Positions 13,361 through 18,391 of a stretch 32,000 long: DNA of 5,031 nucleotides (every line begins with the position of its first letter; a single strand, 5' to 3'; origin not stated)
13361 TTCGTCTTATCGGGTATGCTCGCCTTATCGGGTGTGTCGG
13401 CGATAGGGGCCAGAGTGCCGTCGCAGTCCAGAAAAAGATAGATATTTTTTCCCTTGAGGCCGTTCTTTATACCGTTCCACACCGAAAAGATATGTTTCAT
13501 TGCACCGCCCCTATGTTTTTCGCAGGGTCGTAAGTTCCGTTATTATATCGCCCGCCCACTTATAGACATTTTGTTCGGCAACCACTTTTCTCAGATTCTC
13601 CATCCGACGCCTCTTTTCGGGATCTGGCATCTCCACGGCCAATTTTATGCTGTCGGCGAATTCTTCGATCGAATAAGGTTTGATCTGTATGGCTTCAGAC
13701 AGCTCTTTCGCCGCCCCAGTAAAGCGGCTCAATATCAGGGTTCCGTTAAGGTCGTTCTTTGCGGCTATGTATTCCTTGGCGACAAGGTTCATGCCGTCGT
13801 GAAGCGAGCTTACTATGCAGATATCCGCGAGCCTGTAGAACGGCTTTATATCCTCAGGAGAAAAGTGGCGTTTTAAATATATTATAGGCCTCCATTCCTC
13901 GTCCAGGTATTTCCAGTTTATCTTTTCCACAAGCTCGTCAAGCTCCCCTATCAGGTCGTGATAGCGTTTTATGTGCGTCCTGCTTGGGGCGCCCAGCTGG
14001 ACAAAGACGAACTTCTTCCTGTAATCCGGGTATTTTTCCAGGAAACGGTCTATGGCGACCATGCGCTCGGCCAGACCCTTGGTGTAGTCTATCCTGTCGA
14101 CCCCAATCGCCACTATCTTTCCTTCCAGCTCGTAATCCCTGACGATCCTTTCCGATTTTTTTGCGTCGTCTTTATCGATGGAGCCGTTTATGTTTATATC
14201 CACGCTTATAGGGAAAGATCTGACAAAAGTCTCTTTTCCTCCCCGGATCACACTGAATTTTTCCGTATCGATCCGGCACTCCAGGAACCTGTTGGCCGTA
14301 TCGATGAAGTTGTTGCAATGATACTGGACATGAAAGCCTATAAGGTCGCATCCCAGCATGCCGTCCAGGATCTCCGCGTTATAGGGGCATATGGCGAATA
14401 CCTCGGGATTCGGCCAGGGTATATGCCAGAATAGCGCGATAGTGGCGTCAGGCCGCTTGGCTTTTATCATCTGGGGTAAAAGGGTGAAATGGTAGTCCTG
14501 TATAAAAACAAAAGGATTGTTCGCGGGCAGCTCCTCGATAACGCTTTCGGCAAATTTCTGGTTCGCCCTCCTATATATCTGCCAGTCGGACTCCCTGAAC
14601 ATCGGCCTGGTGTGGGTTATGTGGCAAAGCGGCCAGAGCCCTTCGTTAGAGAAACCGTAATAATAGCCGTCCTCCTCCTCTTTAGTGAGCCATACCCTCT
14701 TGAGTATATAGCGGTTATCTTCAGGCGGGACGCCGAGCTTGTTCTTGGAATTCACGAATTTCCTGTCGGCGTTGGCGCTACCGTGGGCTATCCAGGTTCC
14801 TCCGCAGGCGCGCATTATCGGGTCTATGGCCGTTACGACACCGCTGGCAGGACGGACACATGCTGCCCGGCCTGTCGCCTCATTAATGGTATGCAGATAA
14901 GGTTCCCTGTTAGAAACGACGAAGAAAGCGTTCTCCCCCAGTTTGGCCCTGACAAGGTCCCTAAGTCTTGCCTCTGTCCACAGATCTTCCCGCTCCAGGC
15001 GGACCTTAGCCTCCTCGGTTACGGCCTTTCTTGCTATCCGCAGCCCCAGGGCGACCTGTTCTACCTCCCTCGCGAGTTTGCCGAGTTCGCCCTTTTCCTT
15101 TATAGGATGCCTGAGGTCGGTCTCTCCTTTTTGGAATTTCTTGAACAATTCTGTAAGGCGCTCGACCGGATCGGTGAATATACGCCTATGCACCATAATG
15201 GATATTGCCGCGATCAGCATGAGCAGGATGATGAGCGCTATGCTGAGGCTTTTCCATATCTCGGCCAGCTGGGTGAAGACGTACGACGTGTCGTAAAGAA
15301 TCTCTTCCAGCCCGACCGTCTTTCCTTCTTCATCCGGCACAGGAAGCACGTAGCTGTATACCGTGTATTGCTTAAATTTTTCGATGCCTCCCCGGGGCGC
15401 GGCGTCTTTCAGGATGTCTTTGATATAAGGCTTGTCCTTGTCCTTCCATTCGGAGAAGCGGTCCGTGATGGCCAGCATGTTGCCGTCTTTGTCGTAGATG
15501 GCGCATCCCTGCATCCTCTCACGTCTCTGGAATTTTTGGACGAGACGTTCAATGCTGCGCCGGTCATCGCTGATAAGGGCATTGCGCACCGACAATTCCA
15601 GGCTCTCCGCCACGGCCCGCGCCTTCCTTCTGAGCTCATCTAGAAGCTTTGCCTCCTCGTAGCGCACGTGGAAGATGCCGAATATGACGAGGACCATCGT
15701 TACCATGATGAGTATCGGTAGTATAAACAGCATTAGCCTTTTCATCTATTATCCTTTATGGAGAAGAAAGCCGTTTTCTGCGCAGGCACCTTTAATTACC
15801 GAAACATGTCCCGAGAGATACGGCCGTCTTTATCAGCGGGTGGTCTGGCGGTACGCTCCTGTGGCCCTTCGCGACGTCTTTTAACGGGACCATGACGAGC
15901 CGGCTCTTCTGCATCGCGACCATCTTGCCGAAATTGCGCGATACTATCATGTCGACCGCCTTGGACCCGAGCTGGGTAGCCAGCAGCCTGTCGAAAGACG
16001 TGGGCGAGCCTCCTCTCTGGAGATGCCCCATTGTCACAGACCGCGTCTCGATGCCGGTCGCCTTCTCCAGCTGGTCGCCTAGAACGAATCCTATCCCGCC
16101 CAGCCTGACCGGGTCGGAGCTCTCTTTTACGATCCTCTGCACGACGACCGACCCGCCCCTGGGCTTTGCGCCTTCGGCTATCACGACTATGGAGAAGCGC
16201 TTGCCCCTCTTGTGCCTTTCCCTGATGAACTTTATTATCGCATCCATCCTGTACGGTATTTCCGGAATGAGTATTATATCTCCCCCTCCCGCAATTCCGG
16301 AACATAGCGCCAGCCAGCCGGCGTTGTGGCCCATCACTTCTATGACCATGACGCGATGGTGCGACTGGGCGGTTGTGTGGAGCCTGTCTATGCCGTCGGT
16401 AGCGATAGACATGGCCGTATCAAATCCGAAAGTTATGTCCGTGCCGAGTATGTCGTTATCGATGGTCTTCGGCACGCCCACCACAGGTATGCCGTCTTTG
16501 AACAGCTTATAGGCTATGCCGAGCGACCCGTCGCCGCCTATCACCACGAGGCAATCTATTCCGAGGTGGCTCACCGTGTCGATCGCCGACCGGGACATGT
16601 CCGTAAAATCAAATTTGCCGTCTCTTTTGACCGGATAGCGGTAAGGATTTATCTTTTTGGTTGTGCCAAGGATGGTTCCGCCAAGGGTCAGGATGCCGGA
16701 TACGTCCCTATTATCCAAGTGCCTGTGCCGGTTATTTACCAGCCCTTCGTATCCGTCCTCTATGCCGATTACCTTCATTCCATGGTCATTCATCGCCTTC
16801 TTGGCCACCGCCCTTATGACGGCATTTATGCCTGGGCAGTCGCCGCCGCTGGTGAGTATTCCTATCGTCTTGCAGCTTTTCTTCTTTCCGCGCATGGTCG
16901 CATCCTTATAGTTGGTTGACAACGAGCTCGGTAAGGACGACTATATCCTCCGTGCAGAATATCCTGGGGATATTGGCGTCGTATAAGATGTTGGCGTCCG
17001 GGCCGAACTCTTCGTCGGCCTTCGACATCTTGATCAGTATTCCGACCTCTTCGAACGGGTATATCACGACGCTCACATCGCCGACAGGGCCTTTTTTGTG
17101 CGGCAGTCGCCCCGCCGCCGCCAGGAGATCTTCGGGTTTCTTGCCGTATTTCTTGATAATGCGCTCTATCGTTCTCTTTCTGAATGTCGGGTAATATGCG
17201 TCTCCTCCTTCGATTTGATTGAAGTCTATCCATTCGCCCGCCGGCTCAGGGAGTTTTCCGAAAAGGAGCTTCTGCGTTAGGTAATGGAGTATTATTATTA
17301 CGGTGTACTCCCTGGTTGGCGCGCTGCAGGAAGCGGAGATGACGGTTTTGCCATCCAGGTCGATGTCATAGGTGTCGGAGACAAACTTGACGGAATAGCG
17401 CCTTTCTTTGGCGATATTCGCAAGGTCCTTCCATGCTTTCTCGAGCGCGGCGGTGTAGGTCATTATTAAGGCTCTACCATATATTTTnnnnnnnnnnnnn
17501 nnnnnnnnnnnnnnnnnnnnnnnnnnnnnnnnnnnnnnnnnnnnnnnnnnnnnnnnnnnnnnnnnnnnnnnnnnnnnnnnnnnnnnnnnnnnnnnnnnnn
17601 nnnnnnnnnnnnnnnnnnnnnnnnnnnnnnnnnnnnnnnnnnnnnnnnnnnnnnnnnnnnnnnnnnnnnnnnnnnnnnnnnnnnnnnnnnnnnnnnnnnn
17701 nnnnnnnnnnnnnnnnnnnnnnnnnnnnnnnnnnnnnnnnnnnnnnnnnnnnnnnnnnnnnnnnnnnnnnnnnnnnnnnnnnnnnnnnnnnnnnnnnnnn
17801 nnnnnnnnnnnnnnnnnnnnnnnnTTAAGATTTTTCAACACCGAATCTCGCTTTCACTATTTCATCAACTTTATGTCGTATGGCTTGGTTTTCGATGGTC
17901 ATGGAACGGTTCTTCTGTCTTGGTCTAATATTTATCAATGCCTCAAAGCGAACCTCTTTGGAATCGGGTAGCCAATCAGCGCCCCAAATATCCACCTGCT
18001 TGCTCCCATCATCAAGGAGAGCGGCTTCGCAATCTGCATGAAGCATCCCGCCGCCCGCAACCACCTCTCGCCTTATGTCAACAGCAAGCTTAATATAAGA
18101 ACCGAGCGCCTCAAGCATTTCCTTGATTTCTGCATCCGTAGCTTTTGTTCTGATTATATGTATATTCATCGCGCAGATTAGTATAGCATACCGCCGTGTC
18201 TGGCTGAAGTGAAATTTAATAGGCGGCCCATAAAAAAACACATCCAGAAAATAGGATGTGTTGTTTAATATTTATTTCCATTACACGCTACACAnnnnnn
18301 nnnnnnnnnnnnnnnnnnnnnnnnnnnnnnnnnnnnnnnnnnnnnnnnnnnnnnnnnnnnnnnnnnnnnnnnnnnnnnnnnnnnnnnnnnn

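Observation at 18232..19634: Self-contained cassette: promoter, riboswitch, one PEP-CTERM gene, terminator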

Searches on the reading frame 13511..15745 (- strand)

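Call 30: search_protein_families(library=pfam, proteins=[window:13511-15745:-], max_evalue=0.0001)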
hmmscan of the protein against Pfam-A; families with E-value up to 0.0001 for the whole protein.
window:13511-15745:- (744 aa): 2 families
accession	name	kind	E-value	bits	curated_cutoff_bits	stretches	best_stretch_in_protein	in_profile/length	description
PF00982.27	Glyco_transf_20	-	5.8e-119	398.3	32.5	1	274-739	3-472/473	Glycosyltransferase family 20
PF00534.26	Glycos_transf_1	-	8.4e-05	22.6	26.4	0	541-717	13-167/172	Glycosyl transferases group 1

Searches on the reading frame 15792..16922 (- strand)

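Call 30: search_protein_families(library=pfam, proteins=[window:15792-16922:-], max_evalue=0.0001)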
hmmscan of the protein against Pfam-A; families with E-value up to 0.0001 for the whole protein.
window:15792-16922:- (376 aa): 2 families
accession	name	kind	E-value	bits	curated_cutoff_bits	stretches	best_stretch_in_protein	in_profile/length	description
PF00365.25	PFK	-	1.1e-106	356.7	30.9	1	20-326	2-277/277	Phosphofructokinase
PF01513.26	NAD_kinase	-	2.5e-06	28.2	25.5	1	110-151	61-103/130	ATP-NAD kinase N-terminal domain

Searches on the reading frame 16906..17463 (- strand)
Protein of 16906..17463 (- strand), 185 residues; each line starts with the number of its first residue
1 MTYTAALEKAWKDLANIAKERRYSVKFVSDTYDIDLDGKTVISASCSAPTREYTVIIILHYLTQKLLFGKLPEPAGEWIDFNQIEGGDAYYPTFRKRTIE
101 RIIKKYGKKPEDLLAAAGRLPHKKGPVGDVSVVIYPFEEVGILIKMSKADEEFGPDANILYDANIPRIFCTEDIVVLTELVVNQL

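Call 30: search_protein_families(library=pfam, proteins=[window:16906-17463:-], max_evalue=0.0001)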
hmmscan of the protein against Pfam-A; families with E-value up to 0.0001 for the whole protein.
window:16906-17463:- (185 aa): 1 family
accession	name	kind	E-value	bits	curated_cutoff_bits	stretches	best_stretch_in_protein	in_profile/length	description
PF12654.12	DUF3786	-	3.5e-37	128.1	27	1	16-183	12-175/176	Domain of unknown function (DUF3786)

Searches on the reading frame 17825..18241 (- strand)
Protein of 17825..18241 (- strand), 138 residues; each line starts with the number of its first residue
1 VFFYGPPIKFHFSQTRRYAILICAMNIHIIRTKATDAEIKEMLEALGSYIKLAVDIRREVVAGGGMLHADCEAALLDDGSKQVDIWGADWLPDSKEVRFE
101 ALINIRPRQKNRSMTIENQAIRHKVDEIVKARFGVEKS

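Call 7: search_protein_families(library=pfam, proteins=[window:17825-18241:-], max_evalue=0.01)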
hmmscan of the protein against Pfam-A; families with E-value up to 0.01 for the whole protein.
window:17825-18241:- (138 aa): 1 family
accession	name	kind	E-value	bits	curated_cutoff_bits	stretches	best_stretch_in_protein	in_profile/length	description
PF18924.5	DUF5674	-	9.2e-36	122.6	27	1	29-130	2-107/109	Protein of unknown function (DUF5674)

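Call 8: search_protein_families(library=ncbifam, proteins=[window:17825-18241:-], max_evalue=0.01)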
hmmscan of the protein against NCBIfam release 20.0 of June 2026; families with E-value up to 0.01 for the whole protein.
window:17825-18241:- (138 aa): 0 families
